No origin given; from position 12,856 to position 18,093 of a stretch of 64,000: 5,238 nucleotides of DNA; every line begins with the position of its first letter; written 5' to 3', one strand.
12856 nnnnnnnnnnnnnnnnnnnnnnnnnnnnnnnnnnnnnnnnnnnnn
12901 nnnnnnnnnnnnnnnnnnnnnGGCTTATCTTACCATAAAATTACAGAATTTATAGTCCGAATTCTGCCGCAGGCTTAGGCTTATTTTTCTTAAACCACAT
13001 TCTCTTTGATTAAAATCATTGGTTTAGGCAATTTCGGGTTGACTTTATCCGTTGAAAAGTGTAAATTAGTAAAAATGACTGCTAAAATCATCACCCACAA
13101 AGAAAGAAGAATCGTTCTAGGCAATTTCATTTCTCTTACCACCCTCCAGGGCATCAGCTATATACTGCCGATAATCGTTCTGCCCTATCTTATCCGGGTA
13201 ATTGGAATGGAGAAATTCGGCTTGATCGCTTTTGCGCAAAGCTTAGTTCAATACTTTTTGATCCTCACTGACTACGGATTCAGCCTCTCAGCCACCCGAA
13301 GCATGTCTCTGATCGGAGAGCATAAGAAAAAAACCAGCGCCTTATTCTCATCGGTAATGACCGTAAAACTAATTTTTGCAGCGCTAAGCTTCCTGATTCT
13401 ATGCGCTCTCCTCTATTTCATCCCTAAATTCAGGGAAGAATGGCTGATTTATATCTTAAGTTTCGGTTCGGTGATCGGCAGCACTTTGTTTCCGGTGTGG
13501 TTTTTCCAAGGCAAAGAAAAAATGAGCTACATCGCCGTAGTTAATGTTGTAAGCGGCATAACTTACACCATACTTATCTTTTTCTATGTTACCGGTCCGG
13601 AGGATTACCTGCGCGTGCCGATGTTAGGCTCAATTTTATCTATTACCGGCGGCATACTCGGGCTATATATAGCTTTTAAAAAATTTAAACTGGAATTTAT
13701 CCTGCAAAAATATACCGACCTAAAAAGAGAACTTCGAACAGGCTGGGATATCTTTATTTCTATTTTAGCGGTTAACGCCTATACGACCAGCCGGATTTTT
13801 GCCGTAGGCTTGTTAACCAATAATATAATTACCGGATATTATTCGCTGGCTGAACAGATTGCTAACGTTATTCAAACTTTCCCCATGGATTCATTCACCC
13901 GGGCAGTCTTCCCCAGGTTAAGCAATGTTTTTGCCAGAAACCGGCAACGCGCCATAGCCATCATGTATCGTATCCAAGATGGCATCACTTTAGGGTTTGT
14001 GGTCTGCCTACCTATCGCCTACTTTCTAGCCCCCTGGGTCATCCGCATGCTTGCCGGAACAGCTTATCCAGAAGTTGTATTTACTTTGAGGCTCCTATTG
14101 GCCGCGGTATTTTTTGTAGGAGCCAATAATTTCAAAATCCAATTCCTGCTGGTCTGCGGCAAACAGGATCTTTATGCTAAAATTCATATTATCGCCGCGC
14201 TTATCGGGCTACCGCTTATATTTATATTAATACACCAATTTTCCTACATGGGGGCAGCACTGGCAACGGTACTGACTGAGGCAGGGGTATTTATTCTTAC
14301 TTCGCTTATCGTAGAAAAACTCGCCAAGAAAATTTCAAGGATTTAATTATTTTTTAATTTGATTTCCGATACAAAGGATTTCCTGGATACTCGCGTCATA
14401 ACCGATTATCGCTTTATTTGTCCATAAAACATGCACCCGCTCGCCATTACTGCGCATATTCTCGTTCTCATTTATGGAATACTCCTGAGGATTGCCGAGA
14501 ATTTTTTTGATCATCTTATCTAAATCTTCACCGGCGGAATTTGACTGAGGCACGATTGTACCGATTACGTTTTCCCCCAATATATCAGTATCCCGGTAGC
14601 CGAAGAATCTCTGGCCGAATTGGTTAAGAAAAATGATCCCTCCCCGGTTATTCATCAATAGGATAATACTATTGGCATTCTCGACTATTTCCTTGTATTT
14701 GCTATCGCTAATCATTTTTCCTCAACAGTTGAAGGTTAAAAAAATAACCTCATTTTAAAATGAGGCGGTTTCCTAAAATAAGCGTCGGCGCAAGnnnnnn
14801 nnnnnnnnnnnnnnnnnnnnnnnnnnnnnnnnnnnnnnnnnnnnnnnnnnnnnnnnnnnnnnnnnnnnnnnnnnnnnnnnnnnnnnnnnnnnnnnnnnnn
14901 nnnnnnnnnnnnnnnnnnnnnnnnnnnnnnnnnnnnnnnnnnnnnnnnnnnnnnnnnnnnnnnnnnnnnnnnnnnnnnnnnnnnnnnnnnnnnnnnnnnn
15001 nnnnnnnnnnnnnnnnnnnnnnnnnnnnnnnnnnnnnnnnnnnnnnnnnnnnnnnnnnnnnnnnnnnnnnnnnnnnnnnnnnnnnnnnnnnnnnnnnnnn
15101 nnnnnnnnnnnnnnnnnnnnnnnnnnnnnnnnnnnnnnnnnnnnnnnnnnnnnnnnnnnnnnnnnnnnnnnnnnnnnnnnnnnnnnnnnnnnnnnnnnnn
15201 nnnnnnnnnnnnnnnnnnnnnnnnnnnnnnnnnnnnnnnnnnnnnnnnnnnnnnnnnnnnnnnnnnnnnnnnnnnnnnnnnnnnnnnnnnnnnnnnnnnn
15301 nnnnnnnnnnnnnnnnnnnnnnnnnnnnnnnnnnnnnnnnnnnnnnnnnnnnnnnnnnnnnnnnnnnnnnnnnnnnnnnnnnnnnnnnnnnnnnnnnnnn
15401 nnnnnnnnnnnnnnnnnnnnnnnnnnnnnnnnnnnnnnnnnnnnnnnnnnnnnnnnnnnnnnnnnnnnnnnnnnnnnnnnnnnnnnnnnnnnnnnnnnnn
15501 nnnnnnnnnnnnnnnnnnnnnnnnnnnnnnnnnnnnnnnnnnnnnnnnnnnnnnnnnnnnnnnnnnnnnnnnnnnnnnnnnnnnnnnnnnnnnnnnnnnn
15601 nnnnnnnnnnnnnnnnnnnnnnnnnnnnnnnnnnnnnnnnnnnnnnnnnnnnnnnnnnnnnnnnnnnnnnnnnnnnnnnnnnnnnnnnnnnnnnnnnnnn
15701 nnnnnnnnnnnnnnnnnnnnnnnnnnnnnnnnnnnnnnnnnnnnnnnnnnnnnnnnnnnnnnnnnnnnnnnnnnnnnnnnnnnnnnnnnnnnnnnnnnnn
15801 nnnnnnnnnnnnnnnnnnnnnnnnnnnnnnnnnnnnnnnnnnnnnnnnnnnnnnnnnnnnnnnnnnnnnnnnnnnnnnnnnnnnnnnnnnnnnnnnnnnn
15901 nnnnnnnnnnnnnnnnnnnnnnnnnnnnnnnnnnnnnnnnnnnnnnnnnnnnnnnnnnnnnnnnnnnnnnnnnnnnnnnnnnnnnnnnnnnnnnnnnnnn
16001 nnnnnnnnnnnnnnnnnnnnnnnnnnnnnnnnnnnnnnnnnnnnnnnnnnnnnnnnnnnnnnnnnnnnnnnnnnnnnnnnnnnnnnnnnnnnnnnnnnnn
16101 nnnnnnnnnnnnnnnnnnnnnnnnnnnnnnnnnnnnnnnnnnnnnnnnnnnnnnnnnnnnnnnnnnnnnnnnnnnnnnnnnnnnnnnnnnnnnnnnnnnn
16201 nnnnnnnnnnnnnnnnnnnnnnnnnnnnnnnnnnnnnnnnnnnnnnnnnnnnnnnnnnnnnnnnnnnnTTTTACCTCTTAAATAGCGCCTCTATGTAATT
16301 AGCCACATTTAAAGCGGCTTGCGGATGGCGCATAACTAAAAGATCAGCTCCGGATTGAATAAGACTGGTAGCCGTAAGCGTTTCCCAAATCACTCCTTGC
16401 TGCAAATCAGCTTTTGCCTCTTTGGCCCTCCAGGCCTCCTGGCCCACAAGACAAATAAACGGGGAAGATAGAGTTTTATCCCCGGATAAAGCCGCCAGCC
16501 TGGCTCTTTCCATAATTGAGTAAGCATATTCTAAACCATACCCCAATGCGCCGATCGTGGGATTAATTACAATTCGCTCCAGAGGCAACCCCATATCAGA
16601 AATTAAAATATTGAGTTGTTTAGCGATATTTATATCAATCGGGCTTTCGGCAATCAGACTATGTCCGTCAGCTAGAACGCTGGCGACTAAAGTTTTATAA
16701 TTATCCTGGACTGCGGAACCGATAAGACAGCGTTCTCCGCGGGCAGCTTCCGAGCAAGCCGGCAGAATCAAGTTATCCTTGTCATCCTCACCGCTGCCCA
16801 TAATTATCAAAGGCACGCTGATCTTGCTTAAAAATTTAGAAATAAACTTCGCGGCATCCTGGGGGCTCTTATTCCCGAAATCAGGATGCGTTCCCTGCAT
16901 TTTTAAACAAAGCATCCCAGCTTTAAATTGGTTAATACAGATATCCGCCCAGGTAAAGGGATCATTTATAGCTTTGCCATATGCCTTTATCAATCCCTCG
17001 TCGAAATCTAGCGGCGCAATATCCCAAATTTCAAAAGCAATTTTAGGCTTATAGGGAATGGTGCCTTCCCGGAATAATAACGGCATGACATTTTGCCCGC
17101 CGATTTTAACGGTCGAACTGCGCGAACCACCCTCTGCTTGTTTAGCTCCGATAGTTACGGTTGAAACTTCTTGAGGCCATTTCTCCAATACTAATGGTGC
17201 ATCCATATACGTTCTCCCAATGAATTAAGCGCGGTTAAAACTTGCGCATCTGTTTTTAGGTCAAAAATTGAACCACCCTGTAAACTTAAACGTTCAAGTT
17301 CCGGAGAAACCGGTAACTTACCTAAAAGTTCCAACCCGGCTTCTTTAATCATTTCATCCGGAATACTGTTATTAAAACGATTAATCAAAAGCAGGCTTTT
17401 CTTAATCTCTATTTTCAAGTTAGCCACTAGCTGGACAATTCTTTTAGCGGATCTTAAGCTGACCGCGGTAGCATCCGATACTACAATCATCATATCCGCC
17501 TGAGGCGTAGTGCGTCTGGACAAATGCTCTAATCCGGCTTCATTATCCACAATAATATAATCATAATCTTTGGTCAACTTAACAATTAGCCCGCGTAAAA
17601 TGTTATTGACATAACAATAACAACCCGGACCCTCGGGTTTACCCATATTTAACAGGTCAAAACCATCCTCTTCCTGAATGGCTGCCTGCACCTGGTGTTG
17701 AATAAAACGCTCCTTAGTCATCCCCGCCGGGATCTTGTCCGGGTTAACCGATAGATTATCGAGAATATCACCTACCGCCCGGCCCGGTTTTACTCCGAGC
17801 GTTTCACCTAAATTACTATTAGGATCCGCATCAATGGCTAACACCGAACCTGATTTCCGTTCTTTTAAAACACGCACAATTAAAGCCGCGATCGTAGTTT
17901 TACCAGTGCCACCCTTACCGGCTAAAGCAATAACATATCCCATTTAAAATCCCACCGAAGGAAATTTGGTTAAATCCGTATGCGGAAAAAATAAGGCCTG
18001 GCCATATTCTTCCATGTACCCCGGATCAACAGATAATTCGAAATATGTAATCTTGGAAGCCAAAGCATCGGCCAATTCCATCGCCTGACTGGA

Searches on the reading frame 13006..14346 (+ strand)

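Call 47: search_protein_families(library=pfam, proteins=[window:13006-14346:+])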
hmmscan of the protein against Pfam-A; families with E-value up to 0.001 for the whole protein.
window:13006-14346:+ (446 aa): 2 families
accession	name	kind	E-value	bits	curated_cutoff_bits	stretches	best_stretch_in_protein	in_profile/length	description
PF01943.22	Polysacc_synt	-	2.7e-53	181.6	28.2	1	38-307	2-272/274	Polysaccharide biosynthesis protein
PF13440.11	Polysacc_synt_3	-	3.1e-10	40.2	23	1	62-358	2-292/293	Polysaccharide biosynthesis protein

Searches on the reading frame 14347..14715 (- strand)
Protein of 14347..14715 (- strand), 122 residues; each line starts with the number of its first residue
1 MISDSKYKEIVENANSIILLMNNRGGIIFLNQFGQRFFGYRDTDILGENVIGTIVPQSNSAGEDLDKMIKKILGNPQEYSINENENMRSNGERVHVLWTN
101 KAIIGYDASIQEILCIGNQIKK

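Call 47: search_protein_families(library=pfam, proteins=[window:14347-14715:-])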
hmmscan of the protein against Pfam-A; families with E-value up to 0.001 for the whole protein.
window:14347-14715:- (122 aa): 3 families
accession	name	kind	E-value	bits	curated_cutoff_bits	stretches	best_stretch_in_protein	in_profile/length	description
PF00989.32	PAS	-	1.7e-10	41.3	22.6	1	6-120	2-113/113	PAS fold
PF13188.13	PAS_8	-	4.1e-07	30.1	21.8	1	6-67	2-59/65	PAS domain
PF13426.13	PAS_9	-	9.5e-06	26.3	27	1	17-115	3-96/103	PAS domain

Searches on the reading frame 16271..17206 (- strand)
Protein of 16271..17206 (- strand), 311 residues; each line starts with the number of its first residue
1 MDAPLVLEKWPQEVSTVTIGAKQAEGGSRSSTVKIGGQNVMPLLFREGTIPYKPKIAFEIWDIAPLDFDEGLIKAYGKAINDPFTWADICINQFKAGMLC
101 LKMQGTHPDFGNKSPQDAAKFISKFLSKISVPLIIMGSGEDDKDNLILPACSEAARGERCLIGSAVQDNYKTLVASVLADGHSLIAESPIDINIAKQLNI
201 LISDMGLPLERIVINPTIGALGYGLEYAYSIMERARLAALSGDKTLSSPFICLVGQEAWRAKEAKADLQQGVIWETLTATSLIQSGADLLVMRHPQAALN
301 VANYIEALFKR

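Call 47: search_protein_families(library=pfam, proteins=[window:16271-17206:-])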
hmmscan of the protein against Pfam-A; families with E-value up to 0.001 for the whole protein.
window:16271-17206:- (311 aa): 1 family
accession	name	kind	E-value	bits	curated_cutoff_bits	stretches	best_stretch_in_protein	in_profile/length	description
PF03599.22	CdhD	-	2.4e-38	132.3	24.8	1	18-294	3-242/387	CO dehydrogenase/acetyl-CoA synthase delta subunit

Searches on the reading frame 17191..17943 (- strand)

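Call 47: search_protein_families(library=pfam, proteins=[window:17191-17943:-])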
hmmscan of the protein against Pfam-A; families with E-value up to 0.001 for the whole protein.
window:17191-17943:- (250 aa): 7 families
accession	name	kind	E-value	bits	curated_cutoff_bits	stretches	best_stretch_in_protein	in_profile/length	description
PF01656.29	CbiA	-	2e-16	60.5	25.4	1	5-223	2-122/125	CobQ/CobB/MinD/ParA nucleotide binding domain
PF13614.12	AAA_31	-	2.2e-15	57.5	27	1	5-184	4-175/177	AAA domain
PF10609.15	ParA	-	2.2e-09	37.6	27.1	1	145-246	143-245/246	NUBPL iron-transfer P-loop NTPase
PF02374.21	ArsA_ATPase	-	1.6e-08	34.6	24.3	1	4-133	3-131/305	Anion-transporting ATPase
PF00142.24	Fer4_NifH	-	1.8e-06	28.1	25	1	5-246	3-244/271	4Fe-4S iron sulfur cluster binding proteins, NifH/frxC family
PF06564.18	CBP_BcsQ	-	3.5e-06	27.2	21.3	0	112-192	101-173/234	Cellulose biosynthesis protein BcsQ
PF00005.33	ABC_tran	-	0.00084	20.4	25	1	2-43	11-51/137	ABC transporter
